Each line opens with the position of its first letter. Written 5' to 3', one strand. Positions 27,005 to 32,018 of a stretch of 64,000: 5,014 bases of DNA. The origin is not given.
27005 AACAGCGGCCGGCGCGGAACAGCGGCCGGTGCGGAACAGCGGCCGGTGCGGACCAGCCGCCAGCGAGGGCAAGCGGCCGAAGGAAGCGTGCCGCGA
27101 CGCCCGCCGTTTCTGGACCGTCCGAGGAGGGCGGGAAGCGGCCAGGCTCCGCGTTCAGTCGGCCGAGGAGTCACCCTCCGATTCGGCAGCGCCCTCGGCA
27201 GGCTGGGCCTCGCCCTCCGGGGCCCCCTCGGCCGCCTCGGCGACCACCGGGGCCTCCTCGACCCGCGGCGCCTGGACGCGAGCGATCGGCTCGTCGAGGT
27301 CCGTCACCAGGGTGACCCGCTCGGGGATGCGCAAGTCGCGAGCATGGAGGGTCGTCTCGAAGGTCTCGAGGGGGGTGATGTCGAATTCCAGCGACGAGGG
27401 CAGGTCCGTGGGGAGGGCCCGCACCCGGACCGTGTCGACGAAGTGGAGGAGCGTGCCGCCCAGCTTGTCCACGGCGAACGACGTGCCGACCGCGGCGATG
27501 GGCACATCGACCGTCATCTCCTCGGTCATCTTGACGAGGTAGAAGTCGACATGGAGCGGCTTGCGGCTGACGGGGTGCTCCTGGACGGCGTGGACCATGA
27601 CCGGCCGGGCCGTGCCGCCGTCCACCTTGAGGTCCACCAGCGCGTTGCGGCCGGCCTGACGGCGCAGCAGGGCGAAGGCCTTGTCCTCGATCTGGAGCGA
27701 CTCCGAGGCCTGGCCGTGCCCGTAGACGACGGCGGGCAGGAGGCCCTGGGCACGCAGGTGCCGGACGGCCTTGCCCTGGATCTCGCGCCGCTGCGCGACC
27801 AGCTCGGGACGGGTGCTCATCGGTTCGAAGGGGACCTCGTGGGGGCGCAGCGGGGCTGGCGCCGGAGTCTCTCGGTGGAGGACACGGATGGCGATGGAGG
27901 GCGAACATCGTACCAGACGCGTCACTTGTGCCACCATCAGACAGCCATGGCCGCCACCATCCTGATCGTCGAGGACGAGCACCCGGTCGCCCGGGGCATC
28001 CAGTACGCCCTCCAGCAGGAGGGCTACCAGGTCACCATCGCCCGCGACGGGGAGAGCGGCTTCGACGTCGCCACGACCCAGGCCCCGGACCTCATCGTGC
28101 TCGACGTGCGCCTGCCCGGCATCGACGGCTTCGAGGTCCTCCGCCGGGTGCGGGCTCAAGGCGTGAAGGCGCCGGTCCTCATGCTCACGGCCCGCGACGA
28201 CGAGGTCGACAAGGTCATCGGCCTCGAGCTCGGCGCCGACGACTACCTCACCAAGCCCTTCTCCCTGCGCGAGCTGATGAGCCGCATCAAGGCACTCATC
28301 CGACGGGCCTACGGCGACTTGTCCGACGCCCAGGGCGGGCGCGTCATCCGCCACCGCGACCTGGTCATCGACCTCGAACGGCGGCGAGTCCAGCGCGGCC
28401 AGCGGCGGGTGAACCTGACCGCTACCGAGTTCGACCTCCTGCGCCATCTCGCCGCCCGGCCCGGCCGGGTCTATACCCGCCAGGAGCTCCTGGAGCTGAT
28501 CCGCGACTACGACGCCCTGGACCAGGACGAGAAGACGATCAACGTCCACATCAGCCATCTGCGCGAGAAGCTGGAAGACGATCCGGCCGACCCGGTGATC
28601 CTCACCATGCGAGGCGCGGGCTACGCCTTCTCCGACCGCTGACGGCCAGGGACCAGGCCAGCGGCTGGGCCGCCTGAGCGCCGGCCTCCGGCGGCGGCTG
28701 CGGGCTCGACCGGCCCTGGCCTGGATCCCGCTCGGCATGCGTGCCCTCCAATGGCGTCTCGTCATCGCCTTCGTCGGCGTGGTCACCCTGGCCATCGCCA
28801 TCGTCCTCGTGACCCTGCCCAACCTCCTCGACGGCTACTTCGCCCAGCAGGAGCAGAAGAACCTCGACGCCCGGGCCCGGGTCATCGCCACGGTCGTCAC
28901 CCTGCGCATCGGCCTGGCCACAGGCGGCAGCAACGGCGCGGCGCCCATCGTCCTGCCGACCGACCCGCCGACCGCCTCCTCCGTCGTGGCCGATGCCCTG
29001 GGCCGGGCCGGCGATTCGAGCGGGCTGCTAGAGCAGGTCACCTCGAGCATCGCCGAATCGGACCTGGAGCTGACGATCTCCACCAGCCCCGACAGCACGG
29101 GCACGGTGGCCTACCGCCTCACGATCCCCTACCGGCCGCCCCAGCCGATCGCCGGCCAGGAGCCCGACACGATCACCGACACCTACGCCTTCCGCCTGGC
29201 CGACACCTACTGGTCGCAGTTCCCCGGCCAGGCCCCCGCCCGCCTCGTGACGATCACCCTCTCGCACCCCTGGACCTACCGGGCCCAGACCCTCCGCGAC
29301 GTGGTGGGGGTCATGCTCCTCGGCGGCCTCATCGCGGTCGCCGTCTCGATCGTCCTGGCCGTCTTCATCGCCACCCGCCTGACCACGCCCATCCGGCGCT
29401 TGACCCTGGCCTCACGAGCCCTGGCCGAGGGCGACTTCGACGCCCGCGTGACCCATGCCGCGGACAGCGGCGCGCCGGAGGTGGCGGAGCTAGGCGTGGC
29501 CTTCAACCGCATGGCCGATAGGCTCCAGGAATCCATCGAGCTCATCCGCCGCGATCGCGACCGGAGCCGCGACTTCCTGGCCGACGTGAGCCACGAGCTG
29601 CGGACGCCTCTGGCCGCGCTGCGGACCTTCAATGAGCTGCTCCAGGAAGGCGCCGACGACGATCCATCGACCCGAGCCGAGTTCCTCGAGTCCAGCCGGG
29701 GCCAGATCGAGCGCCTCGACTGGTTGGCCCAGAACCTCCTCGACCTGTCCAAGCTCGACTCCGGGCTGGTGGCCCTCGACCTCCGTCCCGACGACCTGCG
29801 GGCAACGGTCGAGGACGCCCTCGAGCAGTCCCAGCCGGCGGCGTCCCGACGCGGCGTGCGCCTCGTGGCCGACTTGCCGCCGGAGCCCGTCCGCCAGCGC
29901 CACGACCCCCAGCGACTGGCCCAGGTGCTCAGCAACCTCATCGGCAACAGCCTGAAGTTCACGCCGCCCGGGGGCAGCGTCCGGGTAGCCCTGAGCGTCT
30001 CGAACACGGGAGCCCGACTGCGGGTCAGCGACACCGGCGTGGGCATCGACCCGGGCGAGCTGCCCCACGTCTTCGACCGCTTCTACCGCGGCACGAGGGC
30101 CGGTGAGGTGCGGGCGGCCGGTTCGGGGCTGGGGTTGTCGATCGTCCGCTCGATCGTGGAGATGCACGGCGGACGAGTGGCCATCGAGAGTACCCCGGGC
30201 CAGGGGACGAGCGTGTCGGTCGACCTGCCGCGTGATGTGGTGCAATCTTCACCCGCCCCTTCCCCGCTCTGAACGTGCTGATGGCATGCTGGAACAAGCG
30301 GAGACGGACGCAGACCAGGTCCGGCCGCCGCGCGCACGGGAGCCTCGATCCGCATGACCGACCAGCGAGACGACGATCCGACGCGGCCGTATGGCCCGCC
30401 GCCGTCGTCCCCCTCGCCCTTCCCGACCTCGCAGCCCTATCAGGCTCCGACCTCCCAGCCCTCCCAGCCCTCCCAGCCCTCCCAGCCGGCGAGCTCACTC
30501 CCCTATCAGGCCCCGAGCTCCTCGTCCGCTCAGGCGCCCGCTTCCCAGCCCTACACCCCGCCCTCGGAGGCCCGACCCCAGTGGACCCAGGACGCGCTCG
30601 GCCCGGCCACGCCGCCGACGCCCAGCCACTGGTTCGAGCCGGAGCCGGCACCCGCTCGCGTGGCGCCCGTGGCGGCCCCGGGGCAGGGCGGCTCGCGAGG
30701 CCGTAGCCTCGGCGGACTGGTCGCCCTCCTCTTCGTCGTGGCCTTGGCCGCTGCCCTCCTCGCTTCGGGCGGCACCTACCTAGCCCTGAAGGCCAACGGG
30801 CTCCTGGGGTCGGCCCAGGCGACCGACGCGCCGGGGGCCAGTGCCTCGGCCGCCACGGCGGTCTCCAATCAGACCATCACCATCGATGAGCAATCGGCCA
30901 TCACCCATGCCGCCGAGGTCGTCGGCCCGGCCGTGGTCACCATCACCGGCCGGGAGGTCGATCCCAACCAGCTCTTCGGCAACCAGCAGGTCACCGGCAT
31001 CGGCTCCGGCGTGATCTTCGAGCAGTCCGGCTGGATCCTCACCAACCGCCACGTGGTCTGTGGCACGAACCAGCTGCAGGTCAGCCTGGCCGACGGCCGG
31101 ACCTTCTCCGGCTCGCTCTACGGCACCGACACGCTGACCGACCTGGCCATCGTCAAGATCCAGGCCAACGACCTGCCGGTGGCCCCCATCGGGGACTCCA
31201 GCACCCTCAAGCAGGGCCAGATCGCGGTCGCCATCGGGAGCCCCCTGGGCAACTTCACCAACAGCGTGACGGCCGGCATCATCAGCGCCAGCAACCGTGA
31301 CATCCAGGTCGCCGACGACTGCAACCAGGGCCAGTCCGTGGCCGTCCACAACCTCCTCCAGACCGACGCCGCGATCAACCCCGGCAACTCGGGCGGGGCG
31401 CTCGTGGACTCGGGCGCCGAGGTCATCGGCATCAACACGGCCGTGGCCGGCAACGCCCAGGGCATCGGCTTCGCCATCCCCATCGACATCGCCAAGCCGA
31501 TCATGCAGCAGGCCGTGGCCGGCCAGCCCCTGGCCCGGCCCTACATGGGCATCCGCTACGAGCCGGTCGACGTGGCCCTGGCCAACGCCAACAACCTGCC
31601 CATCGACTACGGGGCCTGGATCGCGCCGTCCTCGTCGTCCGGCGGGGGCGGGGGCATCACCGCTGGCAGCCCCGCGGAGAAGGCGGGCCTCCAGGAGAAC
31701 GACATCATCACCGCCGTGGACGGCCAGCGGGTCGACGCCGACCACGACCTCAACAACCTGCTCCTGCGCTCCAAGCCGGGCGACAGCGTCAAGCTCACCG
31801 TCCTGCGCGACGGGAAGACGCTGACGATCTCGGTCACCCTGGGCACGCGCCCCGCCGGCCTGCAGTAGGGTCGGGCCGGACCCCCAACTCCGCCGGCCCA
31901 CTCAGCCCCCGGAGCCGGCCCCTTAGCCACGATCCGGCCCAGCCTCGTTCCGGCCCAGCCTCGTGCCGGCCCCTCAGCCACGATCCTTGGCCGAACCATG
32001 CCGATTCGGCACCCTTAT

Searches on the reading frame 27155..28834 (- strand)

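Call 55: search_protein_families(library=pfam, proteins=[window:27155-28834:-], max_evalue=0.001)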
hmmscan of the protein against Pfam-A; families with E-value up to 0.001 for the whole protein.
window:27155-28834:- (559 aa): 2 families
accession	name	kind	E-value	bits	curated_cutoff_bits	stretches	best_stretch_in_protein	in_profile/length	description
PF01386.24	Ribosomal_L25p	-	1.7e-21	76.9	23.6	1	345-431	1-82/82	Ribosomal L25p family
PF14693.11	Ribosomal_TL5_C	-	1.1e-18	67.7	27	1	440-524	2-84/84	Ribosomal protein TL5, C-terminal domain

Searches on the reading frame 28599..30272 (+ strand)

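Call 55: search_protein_families(library=pfam, proteins=[window:28599-30272:+], max_evalue=0.001)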
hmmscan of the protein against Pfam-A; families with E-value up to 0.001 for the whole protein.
window:28599-30272:+ (557 aa): 3 families
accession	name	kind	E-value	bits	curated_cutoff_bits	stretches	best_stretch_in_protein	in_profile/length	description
PF02518.31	HATPase_c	-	6.8e-32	110.6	26.4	1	436-545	2-109/111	Histidine kinase-, DNA gyrase B-, and HSP90-like ATPase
PF00512.31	HisKA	-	1.1e-17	64.3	26.9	1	324-389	3-66/66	His Kinase A (phospho-acceptor) domain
PF00672.30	HAMP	-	1.5e-14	54.4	25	1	256-311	1-53/53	HAMP domain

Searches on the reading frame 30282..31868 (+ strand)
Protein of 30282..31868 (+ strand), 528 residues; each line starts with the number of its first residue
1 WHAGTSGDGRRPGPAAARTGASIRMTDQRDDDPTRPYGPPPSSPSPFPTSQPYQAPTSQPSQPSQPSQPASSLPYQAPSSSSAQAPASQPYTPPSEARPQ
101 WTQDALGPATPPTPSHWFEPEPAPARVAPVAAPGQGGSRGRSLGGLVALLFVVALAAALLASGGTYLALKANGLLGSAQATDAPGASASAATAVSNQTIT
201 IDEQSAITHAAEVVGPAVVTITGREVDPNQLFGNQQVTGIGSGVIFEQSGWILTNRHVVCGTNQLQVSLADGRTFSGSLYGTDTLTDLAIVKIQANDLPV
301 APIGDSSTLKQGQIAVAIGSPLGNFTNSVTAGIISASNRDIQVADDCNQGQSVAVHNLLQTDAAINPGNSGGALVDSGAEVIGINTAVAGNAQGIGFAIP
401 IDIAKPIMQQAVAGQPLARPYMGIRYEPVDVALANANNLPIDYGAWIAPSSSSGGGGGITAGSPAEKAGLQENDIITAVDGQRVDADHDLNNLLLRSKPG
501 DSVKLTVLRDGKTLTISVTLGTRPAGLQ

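Call 55: search_protein_families(library=pfam, proteins=[window:30282-31868:+], max_evalue=0.001)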
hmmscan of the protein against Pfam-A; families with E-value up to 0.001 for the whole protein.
window:30282-31868:+ (528 aa): 6 families
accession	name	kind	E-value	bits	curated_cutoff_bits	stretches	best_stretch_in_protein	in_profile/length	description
PF13365.12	Trypsin_2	-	9.6e-32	111.1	27.6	1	241-384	1-144/144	Trypsin-like peptidase domain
PF00089.32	Trypsin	-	1.6e-18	67.8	20.6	1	240-405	26-217/220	Trypsin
PF13180.12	PDZ_2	-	2.8e-17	63.2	27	1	459-520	19-80/80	PDZ domain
PF17820.7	PDZ_6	-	4.5e-12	46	27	1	460-509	6-54/54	PDZ domain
PF00595.29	PDZ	-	1.4e-06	29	23.2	1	459-508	32-81/81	PDZ domain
PF14685.13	PDZ_Tricorn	-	3.5e-05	24.2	25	1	461-512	29-82/88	Tricorn protease PDZ domain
